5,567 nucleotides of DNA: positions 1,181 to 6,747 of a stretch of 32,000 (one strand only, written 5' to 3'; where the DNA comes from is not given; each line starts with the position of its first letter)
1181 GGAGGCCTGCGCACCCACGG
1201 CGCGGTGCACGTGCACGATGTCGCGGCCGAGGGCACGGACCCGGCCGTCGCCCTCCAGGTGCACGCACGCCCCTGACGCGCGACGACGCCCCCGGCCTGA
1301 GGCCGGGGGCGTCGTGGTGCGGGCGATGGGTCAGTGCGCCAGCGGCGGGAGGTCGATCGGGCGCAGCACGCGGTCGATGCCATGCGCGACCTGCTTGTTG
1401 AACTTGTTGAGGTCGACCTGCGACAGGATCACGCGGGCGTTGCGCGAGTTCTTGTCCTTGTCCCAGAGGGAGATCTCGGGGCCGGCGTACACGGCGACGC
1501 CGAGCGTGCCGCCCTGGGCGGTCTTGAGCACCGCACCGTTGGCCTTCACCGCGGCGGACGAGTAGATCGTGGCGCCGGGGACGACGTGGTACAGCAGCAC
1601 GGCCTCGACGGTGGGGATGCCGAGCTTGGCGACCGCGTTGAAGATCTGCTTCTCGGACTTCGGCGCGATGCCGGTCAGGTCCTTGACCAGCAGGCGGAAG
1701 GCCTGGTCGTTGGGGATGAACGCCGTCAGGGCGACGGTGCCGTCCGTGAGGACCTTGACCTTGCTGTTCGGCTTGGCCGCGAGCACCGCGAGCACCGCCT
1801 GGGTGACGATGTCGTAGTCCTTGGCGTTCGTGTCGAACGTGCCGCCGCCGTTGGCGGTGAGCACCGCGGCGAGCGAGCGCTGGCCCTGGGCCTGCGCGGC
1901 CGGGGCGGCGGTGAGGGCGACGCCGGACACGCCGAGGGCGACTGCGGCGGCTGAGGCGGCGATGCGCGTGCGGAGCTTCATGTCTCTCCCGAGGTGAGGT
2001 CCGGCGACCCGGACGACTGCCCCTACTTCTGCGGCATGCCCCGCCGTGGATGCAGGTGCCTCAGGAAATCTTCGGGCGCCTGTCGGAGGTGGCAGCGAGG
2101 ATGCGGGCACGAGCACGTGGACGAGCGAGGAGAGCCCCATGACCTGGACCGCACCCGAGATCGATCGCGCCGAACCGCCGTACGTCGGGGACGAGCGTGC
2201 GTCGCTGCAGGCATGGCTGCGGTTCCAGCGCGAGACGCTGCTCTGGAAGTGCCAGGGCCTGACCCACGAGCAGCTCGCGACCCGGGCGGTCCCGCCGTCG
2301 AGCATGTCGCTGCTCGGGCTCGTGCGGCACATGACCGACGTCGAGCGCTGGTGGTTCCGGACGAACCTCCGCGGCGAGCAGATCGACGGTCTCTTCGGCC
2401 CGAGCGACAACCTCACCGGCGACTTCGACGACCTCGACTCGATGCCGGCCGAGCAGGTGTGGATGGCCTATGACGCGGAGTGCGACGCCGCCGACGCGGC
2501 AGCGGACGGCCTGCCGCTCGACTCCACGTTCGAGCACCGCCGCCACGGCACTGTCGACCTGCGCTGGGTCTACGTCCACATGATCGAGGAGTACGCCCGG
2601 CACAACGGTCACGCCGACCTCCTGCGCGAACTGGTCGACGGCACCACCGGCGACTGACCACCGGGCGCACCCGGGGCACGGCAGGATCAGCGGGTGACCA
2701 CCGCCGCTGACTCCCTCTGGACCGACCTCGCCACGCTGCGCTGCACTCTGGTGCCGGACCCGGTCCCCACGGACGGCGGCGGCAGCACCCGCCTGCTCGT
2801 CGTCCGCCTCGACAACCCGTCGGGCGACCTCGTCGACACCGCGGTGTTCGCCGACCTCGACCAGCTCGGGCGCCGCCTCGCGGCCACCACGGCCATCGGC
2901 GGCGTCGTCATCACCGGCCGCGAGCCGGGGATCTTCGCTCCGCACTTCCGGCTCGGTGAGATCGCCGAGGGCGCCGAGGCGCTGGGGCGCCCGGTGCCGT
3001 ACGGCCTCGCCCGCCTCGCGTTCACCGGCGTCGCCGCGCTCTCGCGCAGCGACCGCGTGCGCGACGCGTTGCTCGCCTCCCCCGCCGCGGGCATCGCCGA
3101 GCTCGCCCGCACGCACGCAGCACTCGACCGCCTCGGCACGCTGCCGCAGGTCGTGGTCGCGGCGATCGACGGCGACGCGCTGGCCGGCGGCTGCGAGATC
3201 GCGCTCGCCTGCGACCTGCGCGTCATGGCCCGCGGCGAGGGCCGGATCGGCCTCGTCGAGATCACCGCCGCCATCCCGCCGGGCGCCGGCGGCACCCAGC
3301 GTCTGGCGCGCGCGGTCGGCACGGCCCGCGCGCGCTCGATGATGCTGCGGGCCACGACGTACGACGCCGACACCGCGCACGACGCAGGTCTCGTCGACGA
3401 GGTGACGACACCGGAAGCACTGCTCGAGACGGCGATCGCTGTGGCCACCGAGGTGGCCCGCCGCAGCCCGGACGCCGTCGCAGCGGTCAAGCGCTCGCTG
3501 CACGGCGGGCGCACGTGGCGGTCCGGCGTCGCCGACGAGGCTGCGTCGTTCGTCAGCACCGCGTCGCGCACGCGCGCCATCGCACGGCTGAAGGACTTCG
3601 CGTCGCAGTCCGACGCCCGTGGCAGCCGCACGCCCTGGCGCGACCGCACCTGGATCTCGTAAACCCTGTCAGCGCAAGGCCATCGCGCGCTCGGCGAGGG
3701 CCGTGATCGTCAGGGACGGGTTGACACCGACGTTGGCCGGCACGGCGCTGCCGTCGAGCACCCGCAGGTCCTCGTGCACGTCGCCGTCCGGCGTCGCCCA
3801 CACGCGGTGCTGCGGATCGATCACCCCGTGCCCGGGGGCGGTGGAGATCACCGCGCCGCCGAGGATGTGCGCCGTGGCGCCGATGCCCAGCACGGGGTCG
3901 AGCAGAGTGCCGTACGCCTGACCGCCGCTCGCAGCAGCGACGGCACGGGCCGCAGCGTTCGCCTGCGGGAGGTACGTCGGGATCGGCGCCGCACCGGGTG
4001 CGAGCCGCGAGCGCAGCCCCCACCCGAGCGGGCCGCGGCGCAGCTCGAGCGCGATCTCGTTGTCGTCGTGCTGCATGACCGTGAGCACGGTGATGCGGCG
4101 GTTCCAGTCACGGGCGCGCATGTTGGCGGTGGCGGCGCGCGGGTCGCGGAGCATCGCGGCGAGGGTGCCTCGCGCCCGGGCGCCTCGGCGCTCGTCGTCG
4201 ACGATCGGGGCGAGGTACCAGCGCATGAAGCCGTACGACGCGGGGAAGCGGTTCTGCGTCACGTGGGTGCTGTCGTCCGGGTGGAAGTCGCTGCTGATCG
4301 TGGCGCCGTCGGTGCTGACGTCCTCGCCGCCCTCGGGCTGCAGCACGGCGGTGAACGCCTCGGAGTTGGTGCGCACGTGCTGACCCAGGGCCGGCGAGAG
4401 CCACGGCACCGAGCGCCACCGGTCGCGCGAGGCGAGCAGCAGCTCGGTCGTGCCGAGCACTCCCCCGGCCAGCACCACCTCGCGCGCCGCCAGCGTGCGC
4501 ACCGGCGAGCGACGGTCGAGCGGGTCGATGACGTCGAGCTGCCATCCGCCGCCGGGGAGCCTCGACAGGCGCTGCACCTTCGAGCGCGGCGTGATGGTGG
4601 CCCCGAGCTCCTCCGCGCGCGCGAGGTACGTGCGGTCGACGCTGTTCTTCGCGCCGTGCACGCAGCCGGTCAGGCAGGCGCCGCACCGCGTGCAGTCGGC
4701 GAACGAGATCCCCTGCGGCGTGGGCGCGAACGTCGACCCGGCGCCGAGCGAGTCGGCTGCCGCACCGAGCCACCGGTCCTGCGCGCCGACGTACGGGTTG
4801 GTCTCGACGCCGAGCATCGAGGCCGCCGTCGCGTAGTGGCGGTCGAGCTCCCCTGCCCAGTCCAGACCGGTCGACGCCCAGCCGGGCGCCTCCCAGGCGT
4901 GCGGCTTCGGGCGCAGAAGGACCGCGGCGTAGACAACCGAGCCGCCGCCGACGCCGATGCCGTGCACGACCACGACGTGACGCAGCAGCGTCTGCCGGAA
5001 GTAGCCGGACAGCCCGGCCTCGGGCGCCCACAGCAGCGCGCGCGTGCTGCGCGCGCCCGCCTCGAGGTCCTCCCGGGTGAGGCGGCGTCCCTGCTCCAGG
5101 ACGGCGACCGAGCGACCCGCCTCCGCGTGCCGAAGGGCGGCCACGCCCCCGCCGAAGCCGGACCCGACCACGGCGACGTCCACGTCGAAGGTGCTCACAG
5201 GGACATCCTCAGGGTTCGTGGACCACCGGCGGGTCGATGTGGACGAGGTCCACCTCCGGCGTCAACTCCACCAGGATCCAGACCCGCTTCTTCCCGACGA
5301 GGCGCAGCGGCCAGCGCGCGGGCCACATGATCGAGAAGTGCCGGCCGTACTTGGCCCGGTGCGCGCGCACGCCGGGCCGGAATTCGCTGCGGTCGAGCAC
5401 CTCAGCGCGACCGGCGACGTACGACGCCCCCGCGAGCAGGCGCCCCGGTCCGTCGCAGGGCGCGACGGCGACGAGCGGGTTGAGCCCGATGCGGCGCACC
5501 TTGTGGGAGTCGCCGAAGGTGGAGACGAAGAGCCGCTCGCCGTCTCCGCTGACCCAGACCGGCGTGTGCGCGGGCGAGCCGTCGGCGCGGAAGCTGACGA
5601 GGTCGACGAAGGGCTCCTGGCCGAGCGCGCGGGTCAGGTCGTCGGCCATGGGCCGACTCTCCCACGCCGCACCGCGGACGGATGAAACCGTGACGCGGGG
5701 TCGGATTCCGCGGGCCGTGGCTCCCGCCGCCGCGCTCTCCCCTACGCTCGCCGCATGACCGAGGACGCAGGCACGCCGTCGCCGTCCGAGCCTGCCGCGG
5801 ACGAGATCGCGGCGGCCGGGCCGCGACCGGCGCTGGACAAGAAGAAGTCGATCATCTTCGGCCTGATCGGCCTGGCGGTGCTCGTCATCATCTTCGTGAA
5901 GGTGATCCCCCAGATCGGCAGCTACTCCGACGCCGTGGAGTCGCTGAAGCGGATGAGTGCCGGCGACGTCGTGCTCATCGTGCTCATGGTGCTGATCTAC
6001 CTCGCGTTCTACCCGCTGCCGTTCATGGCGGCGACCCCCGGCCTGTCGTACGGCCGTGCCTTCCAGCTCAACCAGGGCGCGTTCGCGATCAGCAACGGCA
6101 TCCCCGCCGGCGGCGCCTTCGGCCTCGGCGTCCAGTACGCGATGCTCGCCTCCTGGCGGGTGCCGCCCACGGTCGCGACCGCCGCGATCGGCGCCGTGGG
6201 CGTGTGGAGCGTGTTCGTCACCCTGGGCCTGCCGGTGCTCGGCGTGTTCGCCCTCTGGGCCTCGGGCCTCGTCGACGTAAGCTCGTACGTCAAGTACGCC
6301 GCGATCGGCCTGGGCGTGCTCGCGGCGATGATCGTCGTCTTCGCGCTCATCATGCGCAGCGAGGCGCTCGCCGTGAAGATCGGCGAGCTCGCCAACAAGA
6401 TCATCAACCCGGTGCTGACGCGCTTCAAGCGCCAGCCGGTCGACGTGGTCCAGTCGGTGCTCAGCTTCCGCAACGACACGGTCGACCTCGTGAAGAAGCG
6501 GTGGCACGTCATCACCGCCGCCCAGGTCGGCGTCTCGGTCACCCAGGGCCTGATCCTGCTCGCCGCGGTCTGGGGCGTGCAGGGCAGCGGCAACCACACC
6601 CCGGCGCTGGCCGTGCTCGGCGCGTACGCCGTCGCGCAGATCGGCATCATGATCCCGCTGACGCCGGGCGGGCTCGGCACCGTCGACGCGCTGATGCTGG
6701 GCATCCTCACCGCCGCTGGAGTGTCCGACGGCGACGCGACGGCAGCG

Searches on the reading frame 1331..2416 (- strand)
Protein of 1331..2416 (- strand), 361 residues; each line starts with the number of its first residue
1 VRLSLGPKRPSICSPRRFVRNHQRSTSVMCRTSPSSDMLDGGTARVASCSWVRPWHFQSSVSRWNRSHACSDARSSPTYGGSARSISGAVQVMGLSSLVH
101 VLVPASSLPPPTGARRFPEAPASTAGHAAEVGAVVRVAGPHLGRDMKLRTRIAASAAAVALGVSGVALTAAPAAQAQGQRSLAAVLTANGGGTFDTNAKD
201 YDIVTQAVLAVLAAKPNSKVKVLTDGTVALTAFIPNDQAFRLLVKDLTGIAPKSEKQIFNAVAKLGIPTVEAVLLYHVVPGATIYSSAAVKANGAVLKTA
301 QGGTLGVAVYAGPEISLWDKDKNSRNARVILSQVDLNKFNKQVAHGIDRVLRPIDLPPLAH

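Call 13: search_protein_families(library=pfam, proteins=[window:1331-2416:-], max_evalue=0.001)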
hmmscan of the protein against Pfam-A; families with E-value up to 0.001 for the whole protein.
window:1331-2416:- (361 aa): 1 family
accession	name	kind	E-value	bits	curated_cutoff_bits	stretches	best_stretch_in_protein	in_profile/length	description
PF02469.27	Fasciclin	-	4.7e-10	40.2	22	1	220-353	16-123/123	Fasciclin domain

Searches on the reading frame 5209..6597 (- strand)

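Call 13: search_protein_families(library=pfam, proteins=[window:5209-6597:-], max_evalue=0.001)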
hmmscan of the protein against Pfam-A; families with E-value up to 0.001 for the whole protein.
window:5209-6597:- (462 aa): 1 family
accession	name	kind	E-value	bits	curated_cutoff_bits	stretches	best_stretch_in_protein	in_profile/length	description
PF01243.27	PNPOx_N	-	4.4e-08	34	28.1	1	323-421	7-97/120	Pyridoxamine 5'-phosphate oxidase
